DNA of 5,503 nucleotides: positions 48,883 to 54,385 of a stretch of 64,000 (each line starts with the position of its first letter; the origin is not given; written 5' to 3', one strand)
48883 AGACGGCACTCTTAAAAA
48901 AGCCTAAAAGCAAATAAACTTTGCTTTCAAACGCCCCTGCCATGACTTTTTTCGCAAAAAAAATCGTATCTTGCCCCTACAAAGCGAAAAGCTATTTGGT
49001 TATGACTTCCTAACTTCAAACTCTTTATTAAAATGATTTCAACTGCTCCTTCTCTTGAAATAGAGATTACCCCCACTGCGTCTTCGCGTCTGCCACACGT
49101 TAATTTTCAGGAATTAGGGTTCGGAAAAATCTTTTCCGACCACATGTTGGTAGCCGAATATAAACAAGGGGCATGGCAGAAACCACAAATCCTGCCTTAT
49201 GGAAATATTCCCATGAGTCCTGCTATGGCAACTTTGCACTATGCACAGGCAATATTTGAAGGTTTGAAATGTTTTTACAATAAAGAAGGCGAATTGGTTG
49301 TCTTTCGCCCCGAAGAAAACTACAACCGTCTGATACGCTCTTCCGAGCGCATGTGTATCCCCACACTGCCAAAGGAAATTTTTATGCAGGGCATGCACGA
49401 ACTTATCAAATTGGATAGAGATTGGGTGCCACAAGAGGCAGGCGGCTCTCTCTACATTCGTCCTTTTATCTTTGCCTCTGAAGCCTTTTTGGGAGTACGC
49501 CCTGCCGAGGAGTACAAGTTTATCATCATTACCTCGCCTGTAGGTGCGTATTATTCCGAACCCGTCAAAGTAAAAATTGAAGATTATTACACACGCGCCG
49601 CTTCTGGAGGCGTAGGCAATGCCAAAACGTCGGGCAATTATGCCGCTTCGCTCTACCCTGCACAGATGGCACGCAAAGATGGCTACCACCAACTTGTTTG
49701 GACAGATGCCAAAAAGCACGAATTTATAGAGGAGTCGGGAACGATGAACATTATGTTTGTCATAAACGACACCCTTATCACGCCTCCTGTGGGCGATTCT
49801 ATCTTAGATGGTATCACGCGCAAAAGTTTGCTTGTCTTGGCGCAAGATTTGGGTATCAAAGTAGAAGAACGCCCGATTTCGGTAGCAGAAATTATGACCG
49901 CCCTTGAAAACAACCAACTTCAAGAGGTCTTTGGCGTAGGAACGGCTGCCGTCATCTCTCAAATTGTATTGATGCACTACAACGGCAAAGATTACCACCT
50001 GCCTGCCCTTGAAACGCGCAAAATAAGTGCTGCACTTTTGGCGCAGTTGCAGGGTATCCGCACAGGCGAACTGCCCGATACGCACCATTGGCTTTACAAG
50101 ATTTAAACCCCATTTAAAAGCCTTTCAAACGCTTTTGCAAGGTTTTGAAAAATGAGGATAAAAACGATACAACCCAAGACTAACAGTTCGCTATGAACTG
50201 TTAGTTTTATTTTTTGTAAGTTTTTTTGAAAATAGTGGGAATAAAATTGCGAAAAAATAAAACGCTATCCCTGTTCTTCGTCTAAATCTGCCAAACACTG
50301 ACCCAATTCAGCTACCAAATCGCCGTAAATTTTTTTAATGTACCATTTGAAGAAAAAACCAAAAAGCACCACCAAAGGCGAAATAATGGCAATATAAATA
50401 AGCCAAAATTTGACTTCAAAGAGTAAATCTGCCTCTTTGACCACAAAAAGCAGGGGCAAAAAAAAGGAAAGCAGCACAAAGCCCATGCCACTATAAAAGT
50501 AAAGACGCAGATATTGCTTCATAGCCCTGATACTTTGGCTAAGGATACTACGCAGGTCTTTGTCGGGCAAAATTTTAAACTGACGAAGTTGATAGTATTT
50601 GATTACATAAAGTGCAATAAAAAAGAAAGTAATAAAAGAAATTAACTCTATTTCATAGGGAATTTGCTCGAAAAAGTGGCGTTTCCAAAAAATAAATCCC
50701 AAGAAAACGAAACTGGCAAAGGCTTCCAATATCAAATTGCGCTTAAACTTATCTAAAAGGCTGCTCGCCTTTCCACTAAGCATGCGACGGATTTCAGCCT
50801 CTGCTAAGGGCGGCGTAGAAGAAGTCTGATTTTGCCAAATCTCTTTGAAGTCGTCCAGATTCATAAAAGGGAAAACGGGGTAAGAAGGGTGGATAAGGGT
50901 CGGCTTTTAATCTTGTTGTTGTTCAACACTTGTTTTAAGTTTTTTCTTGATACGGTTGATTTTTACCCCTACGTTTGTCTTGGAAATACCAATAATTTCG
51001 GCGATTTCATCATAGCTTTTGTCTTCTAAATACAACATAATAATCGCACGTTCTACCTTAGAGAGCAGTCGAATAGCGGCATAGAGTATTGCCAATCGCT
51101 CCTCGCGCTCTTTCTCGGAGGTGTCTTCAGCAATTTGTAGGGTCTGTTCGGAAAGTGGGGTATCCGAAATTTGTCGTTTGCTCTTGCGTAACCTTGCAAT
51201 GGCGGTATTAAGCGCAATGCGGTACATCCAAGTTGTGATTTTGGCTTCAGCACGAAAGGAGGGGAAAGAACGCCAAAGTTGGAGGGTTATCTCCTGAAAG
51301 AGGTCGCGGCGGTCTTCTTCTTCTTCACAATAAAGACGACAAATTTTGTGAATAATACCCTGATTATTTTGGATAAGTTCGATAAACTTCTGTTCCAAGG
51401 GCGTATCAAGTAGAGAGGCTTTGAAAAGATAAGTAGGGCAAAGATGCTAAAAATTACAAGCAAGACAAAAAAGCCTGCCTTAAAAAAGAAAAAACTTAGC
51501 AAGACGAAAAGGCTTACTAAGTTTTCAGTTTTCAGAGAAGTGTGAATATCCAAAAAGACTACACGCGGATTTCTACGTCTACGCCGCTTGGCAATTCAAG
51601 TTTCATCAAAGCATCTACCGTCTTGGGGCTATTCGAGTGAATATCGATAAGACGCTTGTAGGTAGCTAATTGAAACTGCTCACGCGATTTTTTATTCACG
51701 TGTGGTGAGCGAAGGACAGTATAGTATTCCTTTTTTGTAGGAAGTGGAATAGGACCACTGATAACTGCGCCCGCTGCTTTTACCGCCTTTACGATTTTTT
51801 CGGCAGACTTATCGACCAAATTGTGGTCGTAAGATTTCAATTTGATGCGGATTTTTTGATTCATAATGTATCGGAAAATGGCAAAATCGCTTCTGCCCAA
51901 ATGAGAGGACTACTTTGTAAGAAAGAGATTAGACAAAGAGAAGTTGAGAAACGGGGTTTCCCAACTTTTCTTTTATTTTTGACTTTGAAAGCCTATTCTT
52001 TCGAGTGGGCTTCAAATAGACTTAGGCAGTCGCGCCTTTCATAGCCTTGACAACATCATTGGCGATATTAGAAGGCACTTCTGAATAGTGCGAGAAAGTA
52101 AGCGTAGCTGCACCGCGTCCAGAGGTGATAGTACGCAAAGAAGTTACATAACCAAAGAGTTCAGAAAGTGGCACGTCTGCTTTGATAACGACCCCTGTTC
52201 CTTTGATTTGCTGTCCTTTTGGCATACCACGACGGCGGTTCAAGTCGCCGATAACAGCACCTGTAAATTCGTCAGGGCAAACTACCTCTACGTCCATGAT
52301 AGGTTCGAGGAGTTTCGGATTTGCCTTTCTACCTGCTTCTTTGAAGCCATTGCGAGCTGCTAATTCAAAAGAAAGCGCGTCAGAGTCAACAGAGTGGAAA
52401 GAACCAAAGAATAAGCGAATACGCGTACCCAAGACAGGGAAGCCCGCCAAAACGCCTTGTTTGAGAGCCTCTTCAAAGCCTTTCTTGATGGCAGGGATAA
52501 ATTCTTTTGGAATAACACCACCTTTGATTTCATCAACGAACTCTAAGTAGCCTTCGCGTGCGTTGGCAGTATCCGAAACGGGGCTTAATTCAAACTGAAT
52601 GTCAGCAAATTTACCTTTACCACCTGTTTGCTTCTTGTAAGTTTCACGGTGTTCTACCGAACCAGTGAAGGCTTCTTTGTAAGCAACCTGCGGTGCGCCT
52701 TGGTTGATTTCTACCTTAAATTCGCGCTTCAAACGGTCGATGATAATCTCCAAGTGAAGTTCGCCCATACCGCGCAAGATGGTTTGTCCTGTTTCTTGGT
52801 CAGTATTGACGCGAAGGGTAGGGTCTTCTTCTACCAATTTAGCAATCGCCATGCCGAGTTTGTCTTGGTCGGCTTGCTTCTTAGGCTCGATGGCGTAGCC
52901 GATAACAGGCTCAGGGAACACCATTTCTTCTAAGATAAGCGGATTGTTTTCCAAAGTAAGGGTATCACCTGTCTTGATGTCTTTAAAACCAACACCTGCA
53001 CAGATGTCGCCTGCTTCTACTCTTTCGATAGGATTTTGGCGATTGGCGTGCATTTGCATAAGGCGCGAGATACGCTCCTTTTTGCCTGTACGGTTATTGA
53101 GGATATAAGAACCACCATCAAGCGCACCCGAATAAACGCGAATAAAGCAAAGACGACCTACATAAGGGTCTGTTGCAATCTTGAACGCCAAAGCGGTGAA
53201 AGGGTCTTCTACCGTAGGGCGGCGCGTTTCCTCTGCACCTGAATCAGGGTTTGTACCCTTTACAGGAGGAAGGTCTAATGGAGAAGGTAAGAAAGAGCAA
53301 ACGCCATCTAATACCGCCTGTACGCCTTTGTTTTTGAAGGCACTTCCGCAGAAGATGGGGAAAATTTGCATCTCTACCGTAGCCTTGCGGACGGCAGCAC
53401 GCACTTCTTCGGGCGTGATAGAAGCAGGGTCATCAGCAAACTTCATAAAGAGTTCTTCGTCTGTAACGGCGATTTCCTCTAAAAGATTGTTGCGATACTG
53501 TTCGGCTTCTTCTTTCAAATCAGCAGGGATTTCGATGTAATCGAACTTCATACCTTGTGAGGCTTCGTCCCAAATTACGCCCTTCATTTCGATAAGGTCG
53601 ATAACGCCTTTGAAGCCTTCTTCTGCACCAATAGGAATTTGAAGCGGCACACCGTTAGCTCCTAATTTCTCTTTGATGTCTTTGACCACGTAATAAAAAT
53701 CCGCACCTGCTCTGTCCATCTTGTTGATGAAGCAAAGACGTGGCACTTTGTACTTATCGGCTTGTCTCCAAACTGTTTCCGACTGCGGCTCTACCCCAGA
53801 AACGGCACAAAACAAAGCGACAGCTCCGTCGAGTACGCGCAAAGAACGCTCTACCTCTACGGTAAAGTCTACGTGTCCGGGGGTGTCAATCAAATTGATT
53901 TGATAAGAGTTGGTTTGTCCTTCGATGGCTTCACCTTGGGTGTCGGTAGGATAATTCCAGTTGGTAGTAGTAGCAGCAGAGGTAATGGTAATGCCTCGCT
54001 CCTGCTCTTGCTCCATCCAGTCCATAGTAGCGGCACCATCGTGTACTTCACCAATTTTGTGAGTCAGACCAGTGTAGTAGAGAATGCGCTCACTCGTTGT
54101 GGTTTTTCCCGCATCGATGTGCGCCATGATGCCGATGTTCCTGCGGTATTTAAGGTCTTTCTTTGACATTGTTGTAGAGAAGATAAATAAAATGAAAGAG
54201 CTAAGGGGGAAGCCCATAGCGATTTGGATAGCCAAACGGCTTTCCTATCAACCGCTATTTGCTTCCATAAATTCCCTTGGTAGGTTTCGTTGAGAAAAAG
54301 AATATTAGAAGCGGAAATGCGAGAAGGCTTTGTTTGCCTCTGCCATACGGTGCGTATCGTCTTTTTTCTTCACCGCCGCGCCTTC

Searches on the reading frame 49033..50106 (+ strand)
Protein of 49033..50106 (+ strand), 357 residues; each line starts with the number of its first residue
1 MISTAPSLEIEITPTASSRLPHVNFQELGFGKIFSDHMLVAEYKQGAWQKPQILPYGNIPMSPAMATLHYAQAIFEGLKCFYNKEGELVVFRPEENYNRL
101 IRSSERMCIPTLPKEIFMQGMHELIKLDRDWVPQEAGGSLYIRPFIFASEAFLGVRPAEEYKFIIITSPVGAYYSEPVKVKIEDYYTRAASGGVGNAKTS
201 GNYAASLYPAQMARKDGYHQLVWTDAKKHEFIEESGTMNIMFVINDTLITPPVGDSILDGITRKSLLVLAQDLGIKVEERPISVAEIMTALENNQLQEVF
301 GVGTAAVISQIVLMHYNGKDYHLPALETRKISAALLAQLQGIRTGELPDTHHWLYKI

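Call 75: search_protein_families(library=pfam, proteins=[window:49033-50106:+], max_evalue=0.0001)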
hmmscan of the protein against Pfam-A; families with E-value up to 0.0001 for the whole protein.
window:49033-50106:+ (357 aa): 1 family
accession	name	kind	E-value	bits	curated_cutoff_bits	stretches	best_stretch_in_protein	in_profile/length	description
PF01063.24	Aminotran_4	-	9.8e-33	114.3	28.5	1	74-311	2-220/223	Amino-transferase class IV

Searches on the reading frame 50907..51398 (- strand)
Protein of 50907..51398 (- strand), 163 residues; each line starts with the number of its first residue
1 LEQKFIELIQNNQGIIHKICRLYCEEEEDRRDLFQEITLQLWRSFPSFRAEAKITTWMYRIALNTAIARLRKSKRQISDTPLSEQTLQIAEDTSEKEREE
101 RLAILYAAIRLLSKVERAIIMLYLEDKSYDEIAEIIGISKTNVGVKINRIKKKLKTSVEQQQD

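Call 75: search_protein_families(library=pfam, proteins=[window:50907-51398:-], max_evalue=0.0001)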
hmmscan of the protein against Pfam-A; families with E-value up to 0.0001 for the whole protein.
window:50907-51398:- (163 aa): 3 families
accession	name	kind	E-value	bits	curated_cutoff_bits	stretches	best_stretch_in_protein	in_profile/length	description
PF04542.20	Sigma70_r2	-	7.2e-14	51.8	24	1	8-75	1-70/71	Sigma-70 region 2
PF08281.18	Sigma70_r4_2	-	3.2e-13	49.5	25.7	1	104-154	3-54/54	Sigma-70, region 4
PF00196.25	GerE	-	7.9e-07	29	23.5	1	112-157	3-48/57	Bacterial regulatory proteins, luxR family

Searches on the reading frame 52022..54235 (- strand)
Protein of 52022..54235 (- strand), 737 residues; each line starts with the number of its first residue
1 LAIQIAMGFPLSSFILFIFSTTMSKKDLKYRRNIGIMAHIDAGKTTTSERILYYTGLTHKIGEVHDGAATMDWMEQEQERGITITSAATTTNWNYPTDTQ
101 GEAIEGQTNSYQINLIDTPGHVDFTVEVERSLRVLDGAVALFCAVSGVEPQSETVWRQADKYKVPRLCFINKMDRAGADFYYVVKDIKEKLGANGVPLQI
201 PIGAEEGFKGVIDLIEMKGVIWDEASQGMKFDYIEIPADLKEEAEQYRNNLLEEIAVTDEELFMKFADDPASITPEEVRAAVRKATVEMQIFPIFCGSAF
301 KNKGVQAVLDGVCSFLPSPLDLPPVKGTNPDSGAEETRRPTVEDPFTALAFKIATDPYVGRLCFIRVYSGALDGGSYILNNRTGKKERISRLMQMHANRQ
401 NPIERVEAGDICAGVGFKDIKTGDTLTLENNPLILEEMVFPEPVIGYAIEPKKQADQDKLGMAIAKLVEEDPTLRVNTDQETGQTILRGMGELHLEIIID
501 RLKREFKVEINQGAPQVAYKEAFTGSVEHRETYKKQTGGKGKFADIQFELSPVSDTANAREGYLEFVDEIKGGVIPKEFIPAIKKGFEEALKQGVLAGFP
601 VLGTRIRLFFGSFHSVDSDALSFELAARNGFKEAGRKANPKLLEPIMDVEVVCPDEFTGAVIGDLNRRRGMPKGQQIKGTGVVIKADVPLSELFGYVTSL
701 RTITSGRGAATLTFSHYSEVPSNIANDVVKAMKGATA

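Call 75: search_protein_families(library=pfam, proteins=[window:52022-54235:-], max_evalue=0.0001)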
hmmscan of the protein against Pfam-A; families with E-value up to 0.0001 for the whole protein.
window:52022-54235:- (737 aa): 7 families
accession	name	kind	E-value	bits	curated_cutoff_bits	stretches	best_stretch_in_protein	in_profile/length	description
PF00009.33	GTP_EFTU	-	4.7e-63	212.6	26.5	1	31-318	3-188/188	Elongation factor Tu GTP binding domain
PF03764.24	EFG_IV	-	3.3e-37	127.4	24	1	515-639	1-121/121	Elongation factor G, domain IV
PF14492.12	EFG_III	-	7.1e-34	116.2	27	1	440-512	1-73/75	Elongation Factor G, domain III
PF00679.30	EFG_C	-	1.7e-27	95.7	27.9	1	641-727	1-88/89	Elongation factor G C-terminus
PF03144.31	GTP_EFTU_D2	-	1.2e-18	67.7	30.3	1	360-427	1-73/73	Elongation factor Tu domain 2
PF22042.2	EF-G_D2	-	9.3e-16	58.2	27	1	345-427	1-82/84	Elongation factor G domain 2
PF16658.11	RF3_C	-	1.4e-05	25.4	40.1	1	449-523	15-89/132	Class II release factor RF3, C-terminal domain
